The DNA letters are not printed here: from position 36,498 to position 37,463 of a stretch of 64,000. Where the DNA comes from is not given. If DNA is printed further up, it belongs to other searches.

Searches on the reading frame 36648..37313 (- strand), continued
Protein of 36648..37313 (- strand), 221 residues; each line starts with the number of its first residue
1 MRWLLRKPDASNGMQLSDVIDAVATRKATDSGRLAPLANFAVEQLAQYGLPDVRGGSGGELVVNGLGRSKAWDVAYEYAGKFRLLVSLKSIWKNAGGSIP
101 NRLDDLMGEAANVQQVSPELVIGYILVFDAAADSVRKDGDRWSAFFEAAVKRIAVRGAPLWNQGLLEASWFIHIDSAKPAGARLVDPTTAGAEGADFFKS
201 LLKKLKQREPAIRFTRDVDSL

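Call 37: find_encoding_contigs(protein=P0024, flank=5000, max_places=2)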
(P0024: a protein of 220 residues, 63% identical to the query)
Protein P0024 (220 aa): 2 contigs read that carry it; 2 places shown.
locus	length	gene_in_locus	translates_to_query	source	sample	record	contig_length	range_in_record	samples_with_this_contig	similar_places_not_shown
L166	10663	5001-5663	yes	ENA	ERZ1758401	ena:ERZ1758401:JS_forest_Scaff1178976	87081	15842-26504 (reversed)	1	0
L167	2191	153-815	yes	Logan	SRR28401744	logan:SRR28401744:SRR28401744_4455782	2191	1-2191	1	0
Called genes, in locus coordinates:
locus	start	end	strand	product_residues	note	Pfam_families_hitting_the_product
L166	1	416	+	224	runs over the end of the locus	-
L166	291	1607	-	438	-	-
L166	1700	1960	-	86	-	-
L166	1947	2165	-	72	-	-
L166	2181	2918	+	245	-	-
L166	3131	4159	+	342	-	PF01555:N6_N4_Mtase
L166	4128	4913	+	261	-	PF04555:XhoI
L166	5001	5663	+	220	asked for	-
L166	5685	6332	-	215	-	-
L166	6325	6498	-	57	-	-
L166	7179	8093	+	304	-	-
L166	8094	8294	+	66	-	-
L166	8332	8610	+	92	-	-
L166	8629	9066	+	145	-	-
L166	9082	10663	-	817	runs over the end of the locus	PF12704:MacB_PCD, PF02687:FtsX, PF12704:MacB_PCD, PF02687:FtsX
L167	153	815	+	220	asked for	-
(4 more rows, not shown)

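Call 47: search_dna_similar(query=window:36648-37274:-, collection=plasmids, mode=protein, max_evalue=0.001, max_rows=15)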
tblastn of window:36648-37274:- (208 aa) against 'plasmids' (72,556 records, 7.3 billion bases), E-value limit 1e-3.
No match.

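Call 48: search_dna_similar(query=window:36648-37274:-, collection=phages, mode=protein, max_evalue=0.001, max_rows=10)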
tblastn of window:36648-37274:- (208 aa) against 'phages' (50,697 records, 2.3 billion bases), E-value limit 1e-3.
No match.

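Call 55: search_protein_representatives(alignment_id=A1)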
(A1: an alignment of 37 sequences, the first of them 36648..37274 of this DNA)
Query: 37 sequences, 209 profile positions. Proteins with E-value up to 0.001 (for the whole library): 160; up to 1e-10: 111; up to 1e-30: 41. The best 150 are listed.
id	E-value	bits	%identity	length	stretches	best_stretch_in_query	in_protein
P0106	1.8e-102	357.6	-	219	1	2-205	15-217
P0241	2.5e-68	246.1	-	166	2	3-117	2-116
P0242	3.0e-68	245.8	-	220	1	2-199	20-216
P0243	2.8e-62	226.3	-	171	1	45-168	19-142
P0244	5.5e-57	209.0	-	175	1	1-155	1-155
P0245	6.1e-57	208.9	-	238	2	2-178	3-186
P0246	7.7e-57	208.6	-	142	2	1-78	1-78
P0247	2.9e-56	206.6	-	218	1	3-199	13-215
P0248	2.1e-55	203.9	-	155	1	2-147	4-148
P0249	5.2e-55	202.6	-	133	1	2-130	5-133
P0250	4.6e-53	196.2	-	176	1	3-126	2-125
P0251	1.1e-51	191.7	-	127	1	24-122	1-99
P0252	2.9e-47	177.3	-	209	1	3-200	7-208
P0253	1.3e-45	171.9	-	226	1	3-199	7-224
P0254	1.8e-45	171.4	-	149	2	69-128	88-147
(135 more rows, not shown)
